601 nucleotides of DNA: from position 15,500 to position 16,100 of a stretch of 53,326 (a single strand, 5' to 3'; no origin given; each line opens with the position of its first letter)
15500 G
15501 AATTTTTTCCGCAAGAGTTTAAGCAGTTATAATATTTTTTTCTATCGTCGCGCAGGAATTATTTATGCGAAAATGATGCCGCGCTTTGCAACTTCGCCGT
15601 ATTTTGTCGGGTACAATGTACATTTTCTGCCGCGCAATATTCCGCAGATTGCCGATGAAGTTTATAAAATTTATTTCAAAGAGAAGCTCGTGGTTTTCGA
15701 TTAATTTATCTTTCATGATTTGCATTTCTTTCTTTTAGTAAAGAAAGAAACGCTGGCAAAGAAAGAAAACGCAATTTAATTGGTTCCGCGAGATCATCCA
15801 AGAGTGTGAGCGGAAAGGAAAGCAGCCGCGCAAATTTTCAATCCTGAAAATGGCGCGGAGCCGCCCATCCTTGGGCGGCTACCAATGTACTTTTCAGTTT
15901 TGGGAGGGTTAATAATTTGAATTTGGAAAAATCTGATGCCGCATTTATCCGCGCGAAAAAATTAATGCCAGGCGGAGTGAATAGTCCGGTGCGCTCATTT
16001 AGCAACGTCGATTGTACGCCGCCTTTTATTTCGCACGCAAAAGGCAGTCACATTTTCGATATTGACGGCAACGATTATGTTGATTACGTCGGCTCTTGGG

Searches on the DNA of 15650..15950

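Call 37: search_rna_families(source=window, start=15650, end=15950, threshold=evalue, max_evalue=10)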
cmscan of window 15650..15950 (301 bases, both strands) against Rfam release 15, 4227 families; matches with E-value up to 10: 16.
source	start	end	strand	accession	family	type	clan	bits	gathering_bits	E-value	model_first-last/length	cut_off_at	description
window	15705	15770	-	RF04239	mir-4679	Gene; miRNA;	-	23.7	88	0.023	1-75/75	no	mir-4679 microRNA precursor family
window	15705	15770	+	RF04239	mir-4679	Gene; miRNA;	-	21.7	88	0.08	1-75/75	no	mir-4679 microRNA precursor family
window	15671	15796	-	RF01591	snoR15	Gene; snRNA; snoRNA; CD-box;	-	20.6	50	3.1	1-131/131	no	small nucleolar RNA snoR15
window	15650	15782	+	RF02148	MESTIT1_1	Gene; lncRNA;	-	18.6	50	2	1-144/144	no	MEST intronic transcript 1, antisense RNA conserved region 1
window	15701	15778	-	RF04027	mir-1422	Gene; miRNA;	-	18.3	60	1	1-84/84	no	mir-1422 microRNA precursor family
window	15666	15777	+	RF03922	MIR2119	Gene; miRNA;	-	18.1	73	8.2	1-188/188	no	MIR2119 microRNA precursor family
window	15711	15884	-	RF04310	nqrA-II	Cis-reg;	-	17.8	55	1.1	1-174/174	no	nqrA-II ncRNA motif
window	15677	15805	-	RF02607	AbsR25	Gene; sRNA;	-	16.2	47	1.7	1-164/164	no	Acinetobacter sRNA 25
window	15716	15762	+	RF02925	6A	Gene; sRNA;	-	15.7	41.2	3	1-52/52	no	6A RNA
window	15709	15768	+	RF03566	mir-4875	Gene; miRNA;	-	14.6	90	4.4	1-73/73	no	mir-4875 microRNA precursor family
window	15672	15736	-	RF02183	ST7-OT3_1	Gene; lncRNA;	-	14.3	50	6.7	1-79/79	no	ST7 overlapping transcript 3 conserved region 1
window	15704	15772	+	RF03323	mir-3613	Gene; miRNA;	-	14.1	91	3.8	1-86/86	no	mir-3613 microRNA precursor family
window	15724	15750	-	RF01005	MIR530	Gene; miRNA;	-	14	85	4.5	54-80/172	no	MIR530 microRNA precursor family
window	15709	15767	+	RF04051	mir-8517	Gene; miRNA;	-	13.4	70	8.3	1-108/108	no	mir-8517 microRNA precursor family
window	15699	15776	+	RF04099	MIR837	Gene; miRNA;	-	13.3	117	8.5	1-122/122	no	MIR837 microRNA precursor family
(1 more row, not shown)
